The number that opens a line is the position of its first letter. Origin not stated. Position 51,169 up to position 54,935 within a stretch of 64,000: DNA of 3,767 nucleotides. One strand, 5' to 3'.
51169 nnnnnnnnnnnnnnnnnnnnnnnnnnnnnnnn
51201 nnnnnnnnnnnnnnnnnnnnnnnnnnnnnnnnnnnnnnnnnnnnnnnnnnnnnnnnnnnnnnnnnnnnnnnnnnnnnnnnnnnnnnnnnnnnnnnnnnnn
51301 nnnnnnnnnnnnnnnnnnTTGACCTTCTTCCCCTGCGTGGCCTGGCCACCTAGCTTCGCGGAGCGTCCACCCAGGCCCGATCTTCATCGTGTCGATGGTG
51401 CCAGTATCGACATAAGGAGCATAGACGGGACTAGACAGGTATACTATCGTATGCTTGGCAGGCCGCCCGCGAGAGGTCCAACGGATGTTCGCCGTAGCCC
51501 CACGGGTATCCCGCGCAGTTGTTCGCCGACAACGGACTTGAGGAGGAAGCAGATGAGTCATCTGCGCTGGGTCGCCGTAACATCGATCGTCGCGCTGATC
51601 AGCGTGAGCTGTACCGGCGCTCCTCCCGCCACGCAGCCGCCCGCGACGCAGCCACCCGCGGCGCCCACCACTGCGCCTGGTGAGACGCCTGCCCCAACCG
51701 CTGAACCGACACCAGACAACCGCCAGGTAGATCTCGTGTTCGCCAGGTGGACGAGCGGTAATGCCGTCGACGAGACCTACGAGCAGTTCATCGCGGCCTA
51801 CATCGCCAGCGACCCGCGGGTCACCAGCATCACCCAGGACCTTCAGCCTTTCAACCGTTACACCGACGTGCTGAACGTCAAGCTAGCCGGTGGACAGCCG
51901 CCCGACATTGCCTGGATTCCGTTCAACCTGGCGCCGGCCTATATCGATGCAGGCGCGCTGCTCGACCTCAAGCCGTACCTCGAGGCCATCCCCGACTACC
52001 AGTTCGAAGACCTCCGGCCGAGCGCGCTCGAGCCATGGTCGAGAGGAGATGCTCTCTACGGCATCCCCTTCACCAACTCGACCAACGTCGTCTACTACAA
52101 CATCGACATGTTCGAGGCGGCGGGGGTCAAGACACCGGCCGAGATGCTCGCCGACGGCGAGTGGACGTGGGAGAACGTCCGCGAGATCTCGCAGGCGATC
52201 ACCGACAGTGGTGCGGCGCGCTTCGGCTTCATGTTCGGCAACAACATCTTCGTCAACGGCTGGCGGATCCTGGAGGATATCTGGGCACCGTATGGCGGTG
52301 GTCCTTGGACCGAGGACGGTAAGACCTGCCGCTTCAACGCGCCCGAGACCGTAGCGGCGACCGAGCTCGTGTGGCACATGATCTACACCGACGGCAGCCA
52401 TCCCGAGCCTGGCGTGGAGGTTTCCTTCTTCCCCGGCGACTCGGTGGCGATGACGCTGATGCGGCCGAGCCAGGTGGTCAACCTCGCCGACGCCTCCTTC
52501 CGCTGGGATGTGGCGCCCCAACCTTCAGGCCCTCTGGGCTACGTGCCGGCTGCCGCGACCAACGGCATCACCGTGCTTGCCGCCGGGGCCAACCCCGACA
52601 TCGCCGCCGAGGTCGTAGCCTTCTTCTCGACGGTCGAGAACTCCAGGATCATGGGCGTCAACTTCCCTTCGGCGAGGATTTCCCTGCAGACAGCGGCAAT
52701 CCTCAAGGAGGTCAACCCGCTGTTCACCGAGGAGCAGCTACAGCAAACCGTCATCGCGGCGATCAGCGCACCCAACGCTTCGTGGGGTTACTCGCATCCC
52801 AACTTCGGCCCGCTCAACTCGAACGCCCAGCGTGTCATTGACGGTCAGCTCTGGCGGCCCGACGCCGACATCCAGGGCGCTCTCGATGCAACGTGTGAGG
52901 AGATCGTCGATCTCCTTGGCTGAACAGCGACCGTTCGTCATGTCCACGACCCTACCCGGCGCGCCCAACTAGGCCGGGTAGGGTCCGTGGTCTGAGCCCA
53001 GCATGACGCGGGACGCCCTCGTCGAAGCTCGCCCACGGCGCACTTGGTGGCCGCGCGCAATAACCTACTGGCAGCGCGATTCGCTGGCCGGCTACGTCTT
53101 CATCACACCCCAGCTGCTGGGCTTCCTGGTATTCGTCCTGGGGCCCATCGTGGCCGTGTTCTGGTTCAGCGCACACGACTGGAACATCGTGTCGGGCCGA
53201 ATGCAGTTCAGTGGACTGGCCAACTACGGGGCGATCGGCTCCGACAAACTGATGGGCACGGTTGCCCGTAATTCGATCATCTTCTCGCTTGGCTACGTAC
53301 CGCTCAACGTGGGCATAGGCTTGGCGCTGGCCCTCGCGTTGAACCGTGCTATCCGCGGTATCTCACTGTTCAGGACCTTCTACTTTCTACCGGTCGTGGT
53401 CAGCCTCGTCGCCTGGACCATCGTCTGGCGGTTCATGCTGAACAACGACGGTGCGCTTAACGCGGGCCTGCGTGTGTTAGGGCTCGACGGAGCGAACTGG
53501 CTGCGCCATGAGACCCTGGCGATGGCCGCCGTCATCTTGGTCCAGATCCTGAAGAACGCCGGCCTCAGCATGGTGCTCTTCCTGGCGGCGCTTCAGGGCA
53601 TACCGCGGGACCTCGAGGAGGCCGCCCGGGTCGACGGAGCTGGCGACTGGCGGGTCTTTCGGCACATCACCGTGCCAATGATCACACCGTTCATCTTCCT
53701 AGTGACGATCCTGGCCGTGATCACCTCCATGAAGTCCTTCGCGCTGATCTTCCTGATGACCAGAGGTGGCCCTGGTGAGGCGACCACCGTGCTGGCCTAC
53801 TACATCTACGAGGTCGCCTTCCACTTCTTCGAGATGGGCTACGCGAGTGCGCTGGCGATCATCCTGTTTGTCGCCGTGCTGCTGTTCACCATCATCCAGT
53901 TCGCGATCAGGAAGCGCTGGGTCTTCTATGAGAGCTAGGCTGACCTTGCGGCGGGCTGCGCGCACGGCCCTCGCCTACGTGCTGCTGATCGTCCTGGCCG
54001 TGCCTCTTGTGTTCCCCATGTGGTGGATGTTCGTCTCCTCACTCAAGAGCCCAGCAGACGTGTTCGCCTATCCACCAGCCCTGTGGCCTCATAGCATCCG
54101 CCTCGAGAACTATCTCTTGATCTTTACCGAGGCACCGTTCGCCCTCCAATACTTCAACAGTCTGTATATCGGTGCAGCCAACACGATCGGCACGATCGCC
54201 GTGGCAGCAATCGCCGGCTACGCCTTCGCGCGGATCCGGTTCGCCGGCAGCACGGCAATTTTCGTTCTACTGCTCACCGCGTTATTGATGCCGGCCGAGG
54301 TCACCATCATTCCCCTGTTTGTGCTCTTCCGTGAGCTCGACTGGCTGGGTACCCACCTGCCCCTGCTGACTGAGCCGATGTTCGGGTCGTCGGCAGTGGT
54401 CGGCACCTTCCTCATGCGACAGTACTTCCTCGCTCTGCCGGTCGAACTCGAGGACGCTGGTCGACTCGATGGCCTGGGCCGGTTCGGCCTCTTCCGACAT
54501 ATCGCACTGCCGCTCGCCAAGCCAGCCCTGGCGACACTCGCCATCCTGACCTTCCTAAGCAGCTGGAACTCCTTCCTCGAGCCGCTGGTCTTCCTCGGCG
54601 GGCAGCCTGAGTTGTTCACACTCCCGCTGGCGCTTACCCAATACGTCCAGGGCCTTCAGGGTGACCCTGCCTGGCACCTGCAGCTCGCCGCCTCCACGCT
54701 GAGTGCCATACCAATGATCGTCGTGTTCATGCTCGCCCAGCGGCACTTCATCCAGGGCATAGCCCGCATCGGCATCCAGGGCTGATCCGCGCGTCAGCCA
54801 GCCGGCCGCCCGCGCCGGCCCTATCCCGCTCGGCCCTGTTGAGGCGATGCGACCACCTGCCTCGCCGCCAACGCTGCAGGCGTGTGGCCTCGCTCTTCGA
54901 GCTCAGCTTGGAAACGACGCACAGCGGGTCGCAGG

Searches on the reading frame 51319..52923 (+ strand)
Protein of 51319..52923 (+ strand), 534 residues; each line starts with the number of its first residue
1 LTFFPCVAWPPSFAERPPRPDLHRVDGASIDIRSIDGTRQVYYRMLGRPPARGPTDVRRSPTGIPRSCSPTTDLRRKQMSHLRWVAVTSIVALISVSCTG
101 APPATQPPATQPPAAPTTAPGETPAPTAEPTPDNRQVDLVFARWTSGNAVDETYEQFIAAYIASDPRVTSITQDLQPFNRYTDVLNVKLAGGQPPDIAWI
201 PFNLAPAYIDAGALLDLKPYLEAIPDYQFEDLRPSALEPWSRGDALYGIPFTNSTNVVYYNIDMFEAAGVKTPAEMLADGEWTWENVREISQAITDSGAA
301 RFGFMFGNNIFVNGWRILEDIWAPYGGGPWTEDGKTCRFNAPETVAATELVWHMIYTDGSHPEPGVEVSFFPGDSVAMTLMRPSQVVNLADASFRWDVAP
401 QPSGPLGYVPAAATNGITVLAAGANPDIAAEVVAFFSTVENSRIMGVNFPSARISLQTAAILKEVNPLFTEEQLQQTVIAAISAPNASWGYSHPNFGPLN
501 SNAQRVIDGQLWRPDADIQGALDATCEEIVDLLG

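Call 22: search_protein_families(library=pfam, proteins=[window:51319-52923:+], max_evalue=0.00001)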
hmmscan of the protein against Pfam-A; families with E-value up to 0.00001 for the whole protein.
window:51319-52923:+ (534 aa): 2 families
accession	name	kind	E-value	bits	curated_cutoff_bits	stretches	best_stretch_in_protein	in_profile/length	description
PF01547.30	SBP_bac_1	-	2e-23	84.3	26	1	174-440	29-304/307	Bacterial extracellular solute-binding protein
PF13416.11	SBP_bac_8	-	2.8e-17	63.8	27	1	176-441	19-248/279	Bacterial extracellular solute-binding protein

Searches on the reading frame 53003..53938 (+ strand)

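Call 22: search_protein_families(library=pfam, proteins=[window:53003-53938:+], max_evalue=0.00001)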
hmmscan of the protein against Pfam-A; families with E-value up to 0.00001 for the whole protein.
window:53003-53938:+ (311 aa): 1 family
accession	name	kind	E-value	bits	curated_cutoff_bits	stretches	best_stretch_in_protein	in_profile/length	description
PF00528.27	BPD_transp_1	-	1.7e-19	70.7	26.4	1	104-305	1-181/184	Binding-protein-dependent transport system inner membrane component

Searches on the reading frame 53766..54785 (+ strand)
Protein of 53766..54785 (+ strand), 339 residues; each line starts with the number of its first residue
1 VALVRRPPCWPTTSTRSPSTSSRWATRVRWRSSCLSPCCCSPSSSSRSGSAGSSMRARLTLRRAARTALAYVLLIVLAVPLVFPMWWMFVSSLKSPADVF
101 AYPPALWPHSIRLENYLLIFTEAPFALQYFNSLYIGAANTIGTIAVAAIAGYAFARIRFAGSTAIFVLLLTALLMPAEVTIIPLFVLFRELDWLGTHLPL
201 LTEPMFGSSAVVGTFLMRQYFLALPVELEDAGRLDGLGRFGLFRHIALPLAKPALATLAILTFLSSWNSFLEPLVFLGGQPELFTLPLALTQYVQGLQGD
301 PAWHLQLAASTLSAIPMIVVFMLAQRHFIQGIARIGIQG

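Call 22: search_protein_families(library=pfam, proteins=[window:53766-54785:+], max_evalue=0.00001)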
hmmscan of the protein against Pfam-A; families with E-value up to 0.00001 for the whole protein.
window:53766-54785:+ (339 aa): 1 family
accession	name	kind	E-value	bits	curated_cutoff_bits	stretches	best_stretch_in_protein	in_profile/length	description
PF00528.27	BPD_transp_1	-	3.3e-17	63.3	26.4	1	149-332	3-182/184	Binding-protein-dependent transport system inner membrane component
